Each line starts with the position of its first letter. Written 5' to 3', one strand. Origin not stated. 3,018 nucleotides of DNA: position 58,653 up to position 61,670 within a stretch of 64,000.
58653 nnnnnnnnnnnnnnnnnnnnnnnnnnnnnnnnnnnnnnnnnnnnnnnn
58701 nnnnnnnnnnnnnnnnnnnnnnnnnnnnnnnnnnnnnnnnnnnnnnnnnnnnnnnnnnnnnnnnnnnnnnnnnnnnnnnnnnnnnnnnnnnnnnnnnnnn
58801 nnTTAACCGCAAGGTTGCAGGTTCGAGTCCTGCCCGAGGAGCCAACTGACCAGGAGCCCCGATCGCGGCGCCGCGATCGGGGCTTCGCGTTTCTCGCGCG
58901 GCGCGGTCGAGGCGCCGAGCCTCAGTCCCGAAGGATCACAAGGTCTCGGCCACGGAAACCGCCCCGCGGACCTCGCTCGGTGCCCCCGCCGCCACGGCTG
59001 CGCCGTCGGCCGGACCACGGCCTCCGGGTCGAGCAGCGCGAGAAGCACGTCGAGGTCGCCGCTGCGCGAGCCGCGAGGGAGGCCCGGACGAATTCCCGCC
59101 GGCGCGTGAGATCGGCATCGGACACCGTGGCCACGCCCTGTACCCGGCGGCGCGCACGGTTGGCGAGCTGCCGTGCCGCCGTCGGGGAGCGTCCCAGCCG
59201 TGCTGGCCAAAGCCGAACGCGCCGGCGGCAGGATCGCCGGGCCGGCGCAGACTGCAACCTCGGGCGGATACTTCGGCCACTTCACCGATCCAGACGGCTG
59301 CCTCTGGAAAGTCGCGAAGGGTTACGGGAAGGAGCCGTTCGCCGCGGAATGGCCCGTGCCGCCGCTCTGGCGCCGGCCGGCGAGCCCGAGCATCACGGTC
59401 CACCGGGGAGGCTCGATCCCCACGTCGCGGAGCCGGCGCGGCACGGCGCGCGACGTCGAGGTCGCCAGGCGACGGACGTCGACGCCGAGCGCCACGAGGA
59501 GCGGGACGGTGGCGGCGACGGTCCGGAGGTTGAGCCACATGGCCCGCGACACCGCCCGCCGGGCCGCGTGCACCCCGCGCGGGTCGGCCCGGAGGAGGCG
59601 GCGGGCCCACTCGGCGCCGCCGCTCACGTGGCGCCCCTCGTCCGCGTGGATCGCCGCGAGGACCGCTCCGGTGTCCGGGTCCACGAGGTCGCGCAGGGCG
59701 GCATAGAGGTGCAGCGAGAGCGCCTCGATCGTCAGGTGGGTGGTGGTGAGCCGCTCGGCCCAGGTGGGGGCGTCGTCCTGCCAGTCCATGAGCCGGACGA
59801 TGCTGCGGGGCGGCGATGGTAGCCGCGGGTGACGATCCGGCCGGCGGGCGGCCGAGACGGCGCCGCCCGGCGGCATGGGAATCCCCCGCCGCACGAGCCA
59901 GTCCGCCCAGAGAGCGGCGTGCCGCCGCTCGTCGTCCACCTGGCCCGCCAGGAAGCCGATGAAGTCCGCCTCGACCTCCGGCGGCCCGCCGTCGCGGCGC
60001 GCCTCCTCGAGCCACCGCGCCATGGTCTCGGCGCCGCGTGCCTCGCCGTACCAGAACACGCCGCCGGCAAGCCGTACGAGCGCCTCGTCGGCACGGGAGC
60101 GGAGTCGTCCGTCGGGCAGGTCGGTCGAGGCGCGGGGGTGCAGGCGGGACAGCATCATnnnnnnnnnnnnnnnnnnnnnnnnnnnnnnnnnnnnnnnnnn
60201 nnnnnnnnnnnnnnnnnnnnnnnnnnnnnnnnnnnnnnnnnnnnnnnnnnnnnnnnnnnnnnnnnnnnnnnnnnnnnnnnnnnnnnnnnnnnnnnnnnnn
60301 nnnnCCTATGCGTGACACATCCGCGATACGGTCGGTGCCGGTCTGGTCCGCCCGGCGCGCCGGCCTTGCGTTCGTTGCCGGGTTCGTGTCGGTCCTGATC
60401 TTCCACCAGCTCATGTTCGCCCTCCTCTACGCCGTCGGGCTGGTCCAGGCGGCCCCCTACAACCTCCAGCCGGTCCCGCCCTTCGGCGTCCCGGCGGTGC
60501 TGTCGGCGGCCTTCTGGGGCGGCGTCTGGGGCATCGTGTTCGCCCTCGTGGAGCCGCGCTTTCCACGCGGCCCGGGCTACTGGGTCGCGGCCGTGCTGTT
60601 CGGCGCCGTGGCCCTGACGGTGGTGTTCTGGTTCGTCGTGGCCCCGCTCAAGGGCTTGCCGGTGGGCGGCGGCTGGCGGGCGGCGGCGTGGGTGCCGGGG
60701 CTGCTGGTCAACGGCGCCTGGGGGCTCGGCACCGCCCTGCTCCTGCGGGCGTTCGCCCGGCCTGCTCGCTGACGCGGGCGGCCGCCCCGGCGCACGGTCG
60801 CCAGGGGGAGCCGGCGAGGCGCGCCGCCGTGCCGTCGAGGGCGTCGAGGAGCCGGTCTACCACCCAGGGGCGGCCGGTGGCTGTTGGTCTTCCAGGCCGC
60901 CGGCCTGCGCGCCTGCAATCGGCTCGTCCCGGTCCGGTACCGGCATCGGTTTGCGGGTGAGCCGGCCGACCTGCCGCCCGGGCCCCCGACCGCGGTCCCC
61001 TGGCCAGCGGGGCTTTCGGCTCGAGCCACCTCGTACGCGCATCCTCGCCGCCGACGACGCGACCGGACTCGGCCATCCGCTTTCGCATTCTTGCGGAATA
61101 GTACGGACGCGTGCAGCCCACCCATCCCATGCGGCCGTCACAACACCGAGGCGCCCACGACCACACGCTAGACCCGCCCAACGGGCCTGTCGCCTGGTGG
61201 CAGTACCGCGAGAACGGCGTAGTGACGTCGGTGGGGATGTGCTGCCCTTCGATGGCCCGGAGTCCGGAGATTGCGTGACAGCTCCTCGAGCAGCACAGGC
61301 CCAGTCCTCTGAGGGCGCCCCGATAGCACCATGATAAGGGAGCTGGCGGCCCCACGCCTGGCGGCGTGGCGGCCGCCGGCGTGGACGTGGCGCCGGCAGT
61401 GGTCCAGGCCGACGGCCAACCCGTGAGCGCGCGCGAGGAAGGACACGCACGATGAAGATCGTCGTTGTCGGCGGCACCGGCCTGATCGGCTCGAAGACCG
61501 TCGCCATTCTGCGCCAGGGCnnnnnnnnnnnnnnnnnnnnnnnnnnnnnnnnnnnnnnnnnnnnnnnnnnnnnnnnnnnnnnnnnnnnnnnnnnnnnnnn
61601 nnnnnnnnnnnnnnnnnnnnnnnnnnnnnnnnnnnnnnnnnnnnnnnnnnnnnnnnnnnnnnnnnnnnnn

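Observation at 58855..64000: Degraded, mosaic region downstream of tRNA-Asn with a compositionally foreign SDR plus cupin pair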

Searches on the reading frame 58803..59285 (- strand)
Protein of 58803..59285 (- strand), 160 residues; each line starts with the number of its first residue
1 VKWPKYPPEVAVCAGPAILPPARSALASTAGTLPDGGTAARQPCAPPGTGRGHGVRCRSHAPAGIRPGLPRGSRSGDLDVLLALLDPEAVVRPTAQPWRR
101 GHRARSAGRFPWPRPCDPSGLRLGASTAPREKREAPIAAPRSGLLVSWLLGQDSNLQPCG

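Call 5: search_protein_families(library=pfam, max_evalue=0.01, proteins=[window:58803-59285:-])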
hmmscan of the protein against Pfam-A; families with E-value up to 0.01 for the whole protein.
window:58803-59285:- (160 aa): 0 families

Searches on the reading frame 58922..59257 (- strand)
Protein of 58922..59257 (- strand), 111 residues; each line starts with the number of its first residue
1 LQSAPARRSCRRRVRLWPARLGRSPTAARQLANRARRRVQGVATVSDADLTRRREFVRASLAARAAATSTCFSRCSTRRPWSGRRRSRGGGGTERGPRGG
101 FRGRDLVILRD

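Call 5: search_protein_families(library=pfam, max_evalue=0.01, proteins=[window:58922-59257:-])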
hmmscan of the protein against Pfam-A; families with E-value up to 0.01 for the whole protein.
window:58922-59257:- (111 aa): 0 families
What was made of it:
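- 58936..59200 (-): Internal fragment of a SigJ-type ECF sigma factor (end of region 4 plus the start of the SnoaL-like domain). It has at least two frameshifts and is truncated at both ends. Single frames give no Pfam hit (call 5).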

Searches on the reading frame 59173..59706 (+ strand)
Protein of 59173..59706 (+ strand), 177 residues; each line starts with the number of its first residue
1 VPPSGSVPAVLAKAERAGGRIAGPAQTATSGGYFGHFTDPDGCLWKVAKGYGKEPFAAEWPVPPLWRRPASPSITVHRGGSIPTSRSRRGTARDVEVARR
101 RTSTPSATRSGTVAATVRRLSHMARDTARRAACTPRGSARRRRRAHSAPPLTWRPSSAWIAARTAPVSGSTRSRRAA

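Call 5: search_protein_families(library=pfam, max_evalue=0.01, proteins=[window:59173-59706:+])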
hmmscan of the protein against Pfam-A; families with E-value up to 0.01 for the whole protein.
window:59173-59706:+ (177 aa): 1 family
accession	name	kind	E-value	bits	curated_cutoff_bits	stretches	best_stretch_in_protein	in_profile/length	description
PF00903.31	Glyoxalase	-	0.00049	20.9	20.6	1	9-46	83-120/121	Glyoxalase/Bleomycin resistance protein/Dioxygenase superfamily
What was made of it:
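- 59197..59316 (+): C-terminal fragment (about 38 aa) of a glyoxalase/VOC protein. Its truncated 5' end abuts the truncated 5' end of the sigma fragment, which fits a single deletion across a divergent gene pair. Pfam PF00903 positions 83-120 of 121, E 4.9e-4 (call 5).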

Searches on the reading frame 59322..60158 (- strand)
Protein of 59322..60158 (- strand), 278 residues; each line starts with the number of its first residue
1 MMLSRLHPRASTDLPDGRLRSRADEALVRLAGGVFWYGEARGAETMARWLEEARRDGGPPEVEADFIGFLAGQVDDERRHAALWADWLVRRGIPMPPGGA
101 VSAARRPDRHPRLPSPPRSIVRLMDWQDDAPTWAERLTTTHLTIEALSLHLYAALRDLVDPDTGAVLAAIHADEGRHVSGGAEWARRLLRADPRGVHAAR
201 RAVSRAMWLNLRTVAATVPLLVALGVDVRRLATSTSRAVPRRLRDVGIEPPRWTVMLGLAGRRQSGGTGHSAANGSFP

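Call 5: search_protein_families(library=pfam, max_evalue=0.01, proteins=[window:59322-60158:-])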
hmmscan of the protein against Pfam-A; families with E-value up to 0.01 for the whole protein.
window:59322-60158:- (278 aa): 1 family
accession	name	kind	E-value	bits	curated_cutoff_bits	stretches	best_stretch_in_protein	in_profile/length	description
PF04305.20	DUF455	-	1.5e-05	25.1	34.3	1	132-190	143-205/247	Protein of unknown function (DUF455)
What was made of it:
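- Checked: The ferritin-like gene at 59322-60158(-) is intact, with a weak DUF455 hit (call 5).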

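Call 46: search_protein_families(library=ncbifam, max_evalue=0.01, proteins=[window:59322-60158:-])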
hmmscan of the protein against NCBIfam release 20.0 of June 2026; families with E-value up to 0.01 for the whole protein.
window:59322-60158:- (278 aa): 0 families

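Call 58: search_dna_similar(query=window:59322-60158:-, collection=plasmids, mode=protein, max_rows=8)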
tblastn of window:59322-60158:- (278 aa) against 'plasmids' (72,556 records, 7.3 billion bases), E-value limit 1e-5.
No match.

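Call 63: find_homologous_proteins(query=window:59322-60158:-)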
Query window:59322-60158:- (278 aa): 3 proteins with E <= 0.001 among 8000 candidates.
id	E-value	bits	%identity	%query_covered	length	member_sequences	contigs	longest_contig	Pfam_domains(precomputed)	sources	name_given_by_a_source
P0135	6.6e-178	608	100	100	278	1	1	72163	PF04305.21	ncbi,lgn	ncbi:MAG TPA: ferritin-like domain-containing protein [Thermodesulfobacteriota bacterium]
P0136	3.7e-94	333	72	85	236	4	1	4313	PF04305.21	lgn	-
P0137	3.8e-81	291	71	78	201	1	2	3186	PF04305.21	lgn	-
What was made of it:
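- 59322..60158 (-): Intact ferritin-like (DUF455-related) gene with host-like composition. It carries a 15-codon C-terminal extension relative to homologues. Only 3 homologues exist in 5.8 billion proteins (call 63).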

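Call 64: find_encoding_contigs(protein=P0135, flank=10000, max_places=6)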
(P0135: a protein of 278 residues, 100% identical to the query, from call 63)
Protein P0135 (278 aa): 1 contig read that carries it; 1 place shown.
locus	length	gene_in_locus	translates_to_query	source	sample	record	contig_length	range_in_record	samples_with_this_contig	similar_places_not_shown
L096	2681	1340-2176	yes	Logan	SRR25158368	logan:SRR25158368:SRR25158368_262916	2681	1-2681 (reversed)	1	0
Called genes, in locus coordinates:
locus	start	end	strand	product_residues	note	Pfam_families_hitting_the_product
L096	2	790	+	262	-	?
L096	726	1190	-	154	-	-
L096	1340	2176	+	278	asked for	PF04305:DUF455 (faint)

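Call 65: find_encoding_contigs(protein=P0136, flank=10000, max_places=6)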
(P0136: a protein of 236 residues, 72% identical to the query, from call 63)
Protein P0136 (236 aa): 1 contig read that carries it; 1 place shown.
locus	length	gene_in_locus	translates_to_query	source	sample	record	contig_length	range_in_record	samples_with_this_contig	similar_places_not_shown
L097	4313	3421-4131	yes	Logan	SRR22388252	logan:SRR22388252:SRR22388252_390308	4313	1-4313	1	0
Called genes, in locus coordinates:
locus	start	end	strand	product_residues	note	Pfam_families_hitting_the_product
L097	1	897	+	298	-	?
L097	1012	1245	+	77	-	-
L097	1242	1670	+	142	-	PF01850:PIN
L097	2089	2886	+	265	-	-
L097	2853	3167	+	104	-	-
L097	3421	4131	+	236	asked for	PF04305:DUF455 (weak)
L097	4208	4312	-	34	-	?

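Call 66: find_encoding_contigs(protein=P0137, flank=10000, max_places=6)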
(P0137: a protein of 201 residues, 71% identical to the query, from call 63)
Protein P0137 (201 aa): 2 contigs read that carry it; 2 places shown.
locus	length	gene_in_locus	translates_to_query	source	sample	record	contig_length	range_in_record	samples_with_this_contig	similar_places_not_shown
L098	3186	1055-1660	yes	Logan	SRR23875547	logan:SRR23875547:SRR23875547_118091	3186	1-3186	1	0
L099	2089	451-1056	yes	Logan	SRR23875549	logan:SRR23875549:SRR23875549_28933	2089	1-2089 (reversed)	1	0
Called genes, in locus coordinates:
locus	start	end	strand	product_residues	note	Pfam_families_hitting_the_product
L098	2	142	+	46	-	?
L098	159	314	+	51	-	-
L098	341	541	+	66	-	-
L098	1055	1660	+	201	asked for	PF04305:DUF455 (weak)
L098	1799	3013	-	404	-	PF07969:Amidohydro_3, PF01979:Amidohydro_1, PF07969:Amidohydro_3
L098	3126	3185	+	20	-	?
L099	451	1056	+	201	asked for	PF04305:DUF455 (weak)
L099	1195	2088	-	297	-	?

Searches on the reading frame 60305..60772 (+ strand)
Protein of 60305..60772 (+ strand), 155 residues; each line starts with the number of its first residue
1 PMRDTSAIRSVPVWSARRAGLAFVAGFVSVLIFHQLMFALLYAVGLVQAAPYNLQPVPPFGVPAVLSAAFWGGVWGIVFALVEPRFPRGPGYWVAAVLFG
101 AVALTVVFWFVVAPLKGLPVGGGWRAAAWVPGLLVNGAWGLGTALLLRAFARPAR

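Call 45: search_protein_families(library=pfam, max_evalue=5, proteins=[window:60305-60772:+])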
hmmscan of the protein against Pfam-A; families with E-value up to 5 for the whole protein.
window:60305-60772:+ (155 aa): 0 families

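Call 46: search_protein_families(library=ncbifam, max_evalue=0.01, proteins=[window:60305-60772:+])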
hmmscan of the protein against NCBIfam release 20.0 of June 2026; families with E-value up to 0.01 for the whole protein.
window:60305-60772:+ (155 aa): 0 families
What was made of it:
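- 60305..60772 (+): Orphan membrane protein with host-like composition. No Pfam or NCBIfam family (calls 45, 46).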

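Call 91: search_protein_families(library=phrogs, max_evalue=1, proteins=[window:60305-60772:+])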
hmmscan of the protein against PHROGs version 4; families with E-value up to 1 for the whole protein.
window:60305-60772:+ (155 aa): 1 family
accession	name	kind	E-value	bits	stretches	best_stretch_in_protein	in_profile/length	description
phrog_22906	-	unknown function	0.0057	17.9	1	15-53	37-74/77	-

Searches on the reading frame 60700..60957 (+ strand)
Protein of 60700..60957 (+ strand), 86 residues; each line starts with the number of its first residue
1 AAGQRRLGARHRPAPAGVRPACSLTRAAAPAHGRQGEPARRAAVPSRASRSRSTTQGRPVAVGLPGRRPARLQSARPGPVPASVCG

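Call 24: search_protein_families(library=pfam, max_evalue=5, proteins=[window:60700-60957:+])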
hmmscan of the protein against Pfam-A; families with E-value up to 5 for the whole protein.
window:60700-60957:+ (86 aa): 0 families

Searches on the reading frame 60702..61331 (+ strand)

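Call 24: search_protein_families(library=pfam, max_evalue=5, proteins=[window:60702-61331:+])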
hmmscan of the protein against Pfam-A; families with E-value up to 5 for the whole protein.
window:60702-61331:+ (210 aa): 0 families

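Call 91: search_protein_families(library=phrogs, max_evalue=1, proteins=[window:60702-61331:+])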
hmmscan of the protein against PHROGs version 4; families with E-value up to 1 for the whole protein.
window:60702-61331:+ (210 aa): 1 family
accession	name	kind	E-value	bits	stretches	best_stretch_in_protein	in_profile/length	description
phrog_4044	-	head and packaging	0.0029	18.1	1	39-57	84-102/180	terminase small subunit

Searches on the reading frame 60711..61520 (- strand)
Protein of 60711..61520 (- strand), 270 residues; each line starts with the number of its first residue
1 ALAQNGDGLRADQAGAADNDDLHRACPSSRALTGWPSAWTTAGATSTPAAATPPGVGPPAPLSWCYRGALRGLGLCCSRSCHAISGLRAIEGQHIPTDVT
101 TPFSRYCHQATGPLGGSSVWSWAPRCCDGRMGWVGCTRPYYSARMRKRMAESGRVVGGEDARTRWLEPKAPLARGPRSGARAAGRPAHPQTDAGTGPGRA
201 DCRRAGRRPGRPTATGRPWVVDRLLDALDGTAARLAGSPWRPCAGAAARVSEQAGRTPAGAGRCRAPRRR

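Call 24: search_protein_families(library=pfam, max_evalue=5, proteins=[window:60711-61520:-, window:60860-61519:-])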
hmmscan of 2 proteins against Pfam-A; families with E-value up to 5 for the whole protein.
window:60711-61520:- (270 aa): 0 families

window:60860-61519:- (220 aa): 0 families

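Call 91: search_protein_families(library=phrogs, max_evalue=1, proteins=[window:60711-61520:-, window:60860-61519:-])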
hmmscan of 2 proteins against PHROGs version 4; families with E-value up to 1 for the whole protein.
window:60711-61520:- (270 aa): 0 families

window:60860-61519:- (220 aa): 0 families

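Call 95: search_protein_representatives(protein=window:60711-61520:-)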
Query: 270 residues. Proteins with E-value up to 0.001 (for the whole library): 7; up to 1e-10: 0; up to 1e-30: 0. The best 7 are listed.
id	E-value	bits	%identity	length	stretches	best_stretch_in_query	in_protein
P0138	4.0e-05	39.5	83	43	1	1-30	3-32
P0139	6.3e-05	38.9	84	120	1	1-31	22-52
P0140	2.5e-04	36.9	72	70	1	1-36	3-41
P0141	4.1e-04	36.2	40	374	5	32-63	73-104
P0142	5.8e-04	35.7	67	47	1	1-43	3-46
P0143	6.1e-04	35.7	56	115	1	2-52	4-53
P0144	6.8e-04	35.5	80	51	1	1-30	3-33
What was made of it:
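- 60773..61451 (.): 679 bp with no recognisable gene, RNA or repeat. An independent assembly shows it physically joined to the first 45 nt of the SDR gene. The 1.84-billion-protein search matched only the antisense of the SDR 5' end (call 95).
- Checked: One frame searched against 1.84 billion protein representatives gave no hit there either (call 95).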

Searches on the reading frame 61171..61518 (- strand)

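Call 24: search_protein_families(library=pfam, max_evalue=5, proteins=[window:61171-61518:-])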
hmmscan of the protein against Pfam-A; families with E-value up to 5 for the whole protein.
window:61171-61518:- (116 aa): 1 family
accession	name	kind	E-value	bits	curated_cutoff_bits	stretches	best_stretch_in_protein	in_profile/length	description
PF00092.34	VWA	-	0.25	12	23.8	1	35-89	82-132/174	von Willebrand factor type A domain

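Call 91: search_protein_families(library=phrogs, max_evalue=1, proteins=[window:61171-61518:-])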
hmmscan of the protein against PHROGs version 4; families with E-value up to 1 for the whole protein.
window:61171-61518:- (116 aa): 0 families
